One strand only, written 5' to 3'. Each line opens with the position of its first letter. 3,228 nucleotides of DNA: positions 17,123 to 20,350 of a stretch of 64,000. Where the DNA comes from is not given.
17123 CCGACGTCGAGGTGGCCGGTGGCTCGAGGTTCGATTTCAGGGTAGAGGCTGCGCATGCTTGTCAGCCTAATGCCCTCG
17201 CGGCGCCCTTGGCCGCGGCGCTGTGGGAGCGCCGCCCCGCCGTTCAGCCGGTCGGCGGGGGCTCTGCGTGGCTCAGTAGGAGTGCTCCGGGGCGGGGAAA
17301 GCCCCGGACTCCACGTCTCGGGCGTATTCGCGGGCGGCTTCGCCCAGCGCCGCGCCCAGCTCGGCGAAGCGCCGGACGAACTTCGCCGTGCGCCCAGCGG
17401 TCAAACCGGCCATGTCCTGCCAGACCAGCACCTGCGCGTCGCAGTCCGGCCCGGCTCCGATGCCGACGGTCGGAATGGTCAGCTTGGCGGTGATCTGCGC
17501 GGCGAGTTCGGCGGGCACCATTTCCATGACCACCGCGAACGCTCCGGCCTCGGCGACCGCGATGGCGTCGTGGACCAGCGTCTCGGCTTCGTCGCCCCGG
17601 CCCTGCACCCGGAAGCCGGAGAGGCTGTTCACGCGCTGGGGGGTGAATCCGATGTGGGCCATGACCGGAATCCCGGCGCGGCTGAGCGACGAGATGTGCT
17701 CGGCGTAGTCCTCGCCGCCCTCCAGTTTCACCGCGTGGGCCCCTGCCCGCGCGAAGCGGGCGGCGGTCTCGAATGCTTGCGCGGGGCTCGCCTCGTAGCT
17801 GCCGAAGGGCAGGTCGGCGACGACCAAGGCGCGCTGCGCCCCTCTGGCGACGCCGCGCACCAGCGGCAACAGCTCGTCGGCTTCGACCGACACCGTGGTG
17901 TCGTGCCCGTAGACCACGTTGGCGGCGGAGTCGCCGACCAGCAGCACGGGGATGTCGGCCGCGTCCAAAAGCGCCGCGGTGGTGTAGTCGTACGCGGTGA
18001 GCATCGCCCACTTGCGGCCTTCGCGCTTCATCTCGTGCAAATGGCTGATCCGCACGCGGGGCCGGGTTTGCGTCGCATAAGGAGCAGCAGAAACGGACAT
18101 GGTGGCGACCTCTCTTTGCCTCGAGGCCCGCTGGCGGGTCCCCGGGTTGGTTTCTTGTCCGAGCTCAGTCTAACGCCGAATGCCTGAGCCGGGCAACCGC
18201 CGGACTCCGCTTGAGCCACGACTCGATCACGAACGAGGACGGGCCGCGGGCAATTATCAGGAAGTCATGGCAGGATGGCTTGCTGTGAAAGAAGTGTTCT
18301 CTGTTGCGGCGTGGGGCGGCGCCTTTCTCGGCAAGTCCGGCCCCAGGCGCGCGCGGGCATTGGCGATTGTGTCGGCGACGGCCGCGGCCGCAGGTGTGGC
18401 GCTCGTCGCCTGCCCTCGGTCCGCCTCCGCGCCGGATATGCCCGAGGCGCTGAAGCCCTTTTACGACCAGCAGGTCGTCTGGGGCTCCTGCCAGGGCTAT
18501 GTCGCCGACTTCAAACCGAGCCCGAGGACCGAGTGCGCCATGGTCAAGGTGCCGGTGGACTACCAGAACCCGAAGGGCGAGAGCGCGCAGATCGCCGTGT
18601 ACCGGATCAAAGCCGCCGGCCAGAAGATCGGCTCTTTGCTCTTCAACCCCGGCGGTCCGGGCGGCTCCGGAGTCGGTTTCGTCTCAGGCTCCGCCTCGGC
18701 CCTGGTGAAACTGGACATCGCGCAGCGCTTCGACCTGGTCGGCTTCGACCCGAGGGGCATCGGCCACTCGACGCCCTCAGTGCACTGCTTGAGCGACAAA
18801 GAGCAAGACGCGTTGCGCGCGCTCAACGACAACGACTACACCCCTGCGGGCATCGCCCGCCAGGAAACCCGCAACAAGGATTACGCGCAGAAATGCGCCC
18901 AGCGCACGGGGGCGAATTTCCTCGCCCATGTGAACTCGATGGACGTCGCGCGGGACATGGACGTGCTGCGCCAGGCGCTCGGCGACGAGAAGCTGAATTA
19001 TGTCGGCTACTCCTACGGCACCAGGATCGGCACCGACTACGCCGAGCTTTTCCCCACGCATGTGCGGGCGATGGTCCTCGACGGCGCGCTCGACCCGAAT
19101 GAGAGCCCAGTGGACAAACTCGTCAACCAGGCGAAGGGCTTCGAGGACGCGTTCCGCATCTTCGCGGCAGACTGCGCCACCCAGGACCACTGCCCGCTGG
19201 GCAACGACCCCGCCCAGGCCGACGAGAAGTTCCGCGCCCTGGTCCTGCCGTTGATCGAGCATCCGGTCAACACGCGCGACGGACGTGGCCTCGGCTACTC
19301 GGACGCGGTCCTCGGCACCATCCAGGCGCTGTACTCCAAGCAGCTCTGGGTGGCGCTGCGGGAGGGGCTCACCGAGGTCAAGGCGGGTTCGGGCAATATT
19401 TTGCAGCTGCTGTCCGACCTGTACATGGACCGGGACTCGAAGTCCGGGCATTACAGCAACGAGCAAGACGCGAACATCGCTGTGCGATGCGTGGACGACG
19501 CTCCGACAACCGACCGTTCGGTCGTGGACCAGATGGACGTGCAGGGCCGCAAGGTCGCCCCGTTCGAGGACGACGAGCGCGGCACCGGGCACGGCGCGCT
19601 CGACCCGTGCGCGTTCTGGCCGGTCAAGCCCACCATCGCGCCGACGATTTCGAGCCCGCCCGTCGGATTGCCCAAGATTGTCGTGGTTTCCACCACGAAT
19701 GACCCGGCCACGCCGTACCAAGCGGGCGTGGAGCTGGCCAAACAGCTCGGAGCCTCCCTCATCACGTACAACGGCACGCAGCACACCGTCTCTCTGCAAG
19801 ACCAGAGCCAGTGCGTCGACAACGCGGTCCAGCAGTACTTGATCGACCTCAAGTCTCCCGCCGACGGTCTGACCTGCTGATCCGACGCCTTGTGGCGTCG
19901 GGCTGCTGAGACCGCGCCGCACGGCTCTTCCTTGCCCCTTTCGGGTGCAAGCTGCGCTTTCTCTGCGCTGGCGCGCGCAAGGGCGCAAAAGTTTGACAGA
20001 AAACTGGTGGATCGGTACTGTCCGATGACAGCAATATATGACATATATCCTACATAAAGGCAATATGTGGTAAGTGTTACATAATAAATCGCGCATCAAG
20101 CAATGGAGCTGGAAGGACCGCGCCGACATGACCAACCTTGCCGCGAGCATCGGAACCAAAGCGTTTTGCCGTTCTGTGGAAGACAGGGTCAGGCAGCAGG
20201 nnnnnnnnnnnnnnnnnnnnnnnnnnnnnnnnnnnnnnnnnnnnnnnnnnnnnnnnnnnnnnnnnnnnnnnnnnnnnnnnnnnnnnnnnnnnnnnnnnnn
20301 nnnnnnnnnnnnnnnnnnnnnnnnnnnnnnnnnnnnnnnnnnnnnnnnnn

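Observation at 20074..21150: Isoprenyl-diphosphate-synthase fold with second Asp-rich motif replaced by N-D-A-A-S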

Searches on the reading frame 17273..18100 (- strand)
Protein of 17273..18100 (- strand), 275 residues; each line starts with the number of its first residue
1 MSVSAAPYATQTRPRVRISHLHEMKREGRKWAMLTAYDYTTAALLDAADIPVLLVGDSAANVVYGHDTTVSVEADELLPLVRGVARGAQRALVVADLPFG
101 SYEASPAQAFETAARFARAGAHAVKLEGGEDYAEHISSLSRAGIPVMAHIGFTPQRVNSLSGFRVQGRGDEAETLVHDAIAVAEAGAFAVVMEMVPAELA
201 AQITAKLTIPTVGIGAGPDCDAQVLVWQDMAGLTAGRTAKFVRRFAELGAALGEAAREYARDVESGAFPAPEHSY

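Call 35: search_protein_families(library=pfam, proteins=[L015:749-2029:-, L015:2868-3914:+, L015:3951-4841:+, L015:4831-5895:+, L015:5899-6852:+, L015:6365-7570:+, L015:7480-8688:-, L015:8874-9914:+, L015:10459-11535:+], max_evalue=0.001)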
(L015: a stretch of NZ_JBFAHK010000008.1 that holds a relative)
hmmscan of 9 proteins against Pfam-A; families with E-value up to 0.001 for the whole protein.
L015:749-2029:- (427 aa): 3 families
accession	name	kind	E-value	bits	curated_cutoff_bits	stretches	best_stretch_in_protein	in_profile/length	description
PF19298.5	KshA_C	-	2e-20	74.2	23.3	2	190-250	1-66/207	3-Ketosteroid 9alpha-hydroxylase C-terminal domain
PF00355.32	Rieske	-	3.1e-19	69.1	20.3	1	88-164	2-77/88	Rieske [2Fe-2S] domain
PF13806.12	Rieske_2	-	0.00092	19.6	27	0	88-190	2-103/104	Rieske-like [2Fe-2S] domain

L015:2868-3914:+ (349 aa): 1 family
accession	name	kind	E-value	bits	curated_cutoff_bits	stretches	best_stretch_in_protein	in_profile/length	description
PF00348.22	polyprenyl_synt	-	3.5e-53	180.8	27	1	63-299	14-250/251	Polyprenyl synthetase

L015:3951-4841:+ (297 aa): 7 families
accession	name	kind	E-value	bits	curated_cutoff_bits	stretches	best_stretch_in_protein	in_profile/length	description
PF13649.12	Methyltransf_25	-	5.7e-15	56.2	27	1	94-188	1-97/97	Methyltransferase domain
PF08241.18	Methyltransf_11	-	3.7e-14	53.6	21.2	1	95-191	1-94/95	Methyltransferase domain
PF13847.12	Methyltransf_31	-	8e-13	48.7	27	1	91-201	4-118/145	Methyltransferase domain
PF13489.12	Methyltransf_23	-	3e-09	37.3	27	1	85-236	17-159/164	Methyltransferase domain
PF08242.18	Methyltransf_12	-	1.2e-05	26.4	30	1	95-189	1-97/98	Methyltransferase domain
PF01209.24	Ubie_methyltran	-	0.00035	20.4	20.1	1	88-193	45-152/233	ubiE/COQ5 methyltransferase family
PF13679.12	Methyltransf_32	-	0.00053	20.4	27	1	76-152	11-92/143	Methyltransferase domain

L015:4831-5895:+ (355 aa): 1 family
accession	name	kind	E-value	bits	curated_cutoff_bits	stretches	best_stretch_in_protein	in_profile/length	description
PF00348.22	polyprenyl_synt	-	1e-42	146.6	27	1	40-298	6-243/251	Polyprenyl synthetase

L015:5899-6852:+ (318 aa): 1 family
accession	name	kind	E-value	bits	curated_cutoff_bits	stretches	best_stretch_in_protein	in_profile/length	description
PF01040.23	UbiA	-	5.7e-16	59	34.2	1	52-302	2-247/250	UbiA prenyltransferase family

L015:6365-7570:+ (402 aa): 1 family
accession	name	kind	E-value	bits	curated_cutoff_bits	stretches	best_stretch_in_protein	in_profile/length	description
PF00293.34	NUDIX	-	1.9e-21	76.9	21.1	1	238-354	2-118/134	NUDIX domain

L015:7480-8688:- (403 aa): 2 families
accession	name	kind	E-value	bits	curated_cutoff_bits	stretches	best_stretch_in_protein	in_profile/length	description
PF00589.27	Phage_integrase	-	5.3e-13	49.5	27.1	1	97-210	32-145/172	Phage integrase family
PF13358.12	DDE_3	-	8.3e-13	48.9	28.6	1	210-319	29-135/146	DDE superfamily endonuclease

L015:8874-9914:+ (347 aa): 1 family
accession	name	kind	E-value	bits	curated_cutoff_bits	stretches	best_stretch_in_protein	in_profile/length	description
PF12680.13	SnoaL_2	-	0.0003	21.8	27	0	74-162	12-100/102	SnoaL-like domain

L015:10459-11535:+ (359 aa): 1 family
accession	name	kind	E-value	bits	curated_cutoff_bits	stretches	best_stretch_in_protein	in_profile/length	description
PF13701.12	DDE_Tnp_1_4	-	3.9e-47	160.9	34.7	1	115-356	212-434/435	Transposase DDE domain group 1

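Call 55: search_protein_families(library=pfam, proteins=[L009:1228-3201:-, L009:2775-3599:-, L009:4756-5847:+, L009:5848-6870:+, L009:6951-8507:+, L009:8579-9133:+, L009:9390-11165:-, L009:11162-12820:-, L010:3388-4353:-, L010:8546-9859:+], max_evalue=0.001)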
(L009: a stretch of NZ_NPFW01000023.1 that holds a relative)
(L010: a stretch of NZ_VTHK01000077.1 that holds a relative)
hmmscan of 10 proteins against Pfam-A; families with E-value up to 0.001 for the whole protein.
L009:1228-3201:- (657 aa): 3 families
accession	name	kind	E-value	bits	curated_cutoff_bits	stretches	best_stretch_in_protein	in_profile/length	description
PF02129.25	Peptidase_S15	-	6e-36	124.9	23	1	158-412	1-260/262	X-Pro dipeptidyl-peptidase (S15 family)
PF08530.16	PepX_C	-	1.9e-14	54.5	22.5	1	501-645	65-212/217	X-Pro dipeptidyl-peptidase C-terminal non-catalytic domain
PF00561.26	Abhydrolase_1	-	0.00021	21.5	25.8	1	198-279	24-107/245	alpha/beta hydrolase fold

L009:2775-3599:- (274 aa): 0 families

L009:4756-5847:+ (363 aa): 1 family
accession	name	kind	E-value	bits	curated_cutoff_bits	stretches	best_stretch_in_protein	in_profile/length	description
PF00348.22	polyprenyl_synt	-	3.1e-61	207.2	27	1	72-306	15-243/251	Polyprenyl synthetase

L009:5848-6870:+ (340 aa): 1 family
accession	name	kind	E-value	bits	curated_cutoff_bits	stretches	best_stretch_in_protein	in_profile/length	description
PF01040.23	UbiA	-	1.6e-15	57.6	34.2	1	75-317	2-243/250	UbiA prenyltransferase family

L009:6951-8507:+ (518 aa): 16 families
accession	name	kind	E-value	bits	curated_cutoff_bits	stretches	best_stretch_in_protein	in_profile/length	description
PF00743.25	FMO-like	-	1.4e-32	113.3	22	1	14-240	3-238/532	Flavin-binding monooxygenase-like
PF13738.12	Pyr_redox_3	-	9.9e-24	84.5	30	2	17-221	2-200/305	Pyridine nucleotide-disulphide oxidoreductase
PF07992.20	Pyr_redox_2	-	1.7e-19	70.8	26.1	1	13-216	1-173/291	Pyridine nucleotide-disulphide oxidoreductase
PF13450.12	NAD_binding_8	-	1.1e-10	42.1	21.9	1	17-69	1-52/68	NAD(P)-binding Rossmann-like domain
PF01266.30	DAO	-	1.5e-10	41.6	27.9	1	14-53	1-41/353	FAD dependent oxidoreductase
PF13454.12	NAD_binding_9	-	6.7e-09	36.3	21.8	0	16-88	1-76/155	FAD-NAD(P)-binding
PF00070.33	Pyr_redox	-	7.6e-08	33.2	22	0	14-47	1-34/82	Pyridine nucleotide-disulphide oxidoreductase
PF01593.30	Amino_oxidase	-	2.4e-07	30.8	19.8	0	22-55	1-35/443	Flavin containing amine oxidoreductase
PF13434.12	Lys_Orn_oxgnase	-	9.3e-07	28.7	21.3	1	90-213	98-216/339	L-lysine 6-monooxygenase/L-ornithine 5-monooxygenase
PF03486.20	HI0933_like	-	3.5e-06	27.1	50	0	14-48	2-36/244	HI0933-like protein Rossmann domain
PF01494.25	FAD_binding_3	-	6.3e-05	22.8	22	1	14-45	3-34/349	FAD binding domain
PF01262.27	AlaDh_PNT_C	-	8.8e-05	22.5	23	1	14-47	30-63/214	Alanine dehydrogenase/PNT, C-terminal domain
PF00890.30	FAD_binding_2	-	0.00035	20.3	20.4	0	15-49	2-36/414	FAD binding domain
PF01946.23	Thi4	-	0.00071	19.3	26.2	0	11-60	16-67/235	Thi4 family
PF13241.12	NAD_binding_7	-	0.00091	20.2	22.1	0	14-44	9-39/104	Putative NAD(P)-binding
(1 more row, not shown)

L009:8579-9133:+ (184 aa): 0 families

L009:9390-11165:- (591 aa): 2 families
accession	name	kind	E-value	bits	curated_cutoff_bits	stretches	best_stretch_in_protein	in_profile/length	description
PF00664.28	ABC_membrane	-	5.6e-38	131.6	28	1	33-301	3-273/274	ABC transporter transmembrane region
PF00005.33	ABC_tran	-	3.7e-24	86.3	25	1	361-510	1-137/137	ABC transporter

L009:11162-12820:- (552 aa): 2 families
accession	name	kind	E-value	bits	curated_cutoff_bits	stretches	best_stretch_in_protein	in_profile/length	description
PF00664.28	ABC_membrane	-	1.9e-20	74.1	28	1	8-276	2-274/274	ABC transporter transmembrane region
PF00005.33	ABC_tran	-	1.8e-10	42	25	1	354-478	26-136/137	ABC transporter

L010:3388-4353:- (322 aa): 1 family
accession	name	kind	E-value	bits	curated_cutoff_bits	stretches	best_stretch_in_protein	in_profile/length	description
PF07690.21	MFS_1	-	1.6e-33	116.5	33.4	2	11-260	87-347/347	Major Facilitator Superfamily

L010:8546-9859:+ (438 aa): 2 families
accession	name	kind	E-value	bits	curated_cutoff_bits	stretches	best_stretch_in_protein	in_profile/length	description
PF03583.20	LIP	-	1e-47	163.3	23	1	174-429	17-282/286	Secretory lipase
PF00326.27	Peptidase_S9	-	7.1e-06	26.1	22.6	0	182-248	13-85/213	Prolyl oligopeptidase family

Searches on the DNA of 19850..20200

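Call 54: search_rna_families(source=window, start=19850, end=20200, threshold=evalue, max_evalue=1)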
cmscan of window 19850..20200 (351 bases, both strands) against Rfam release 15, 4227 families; matches with E-value up to 1: 0.
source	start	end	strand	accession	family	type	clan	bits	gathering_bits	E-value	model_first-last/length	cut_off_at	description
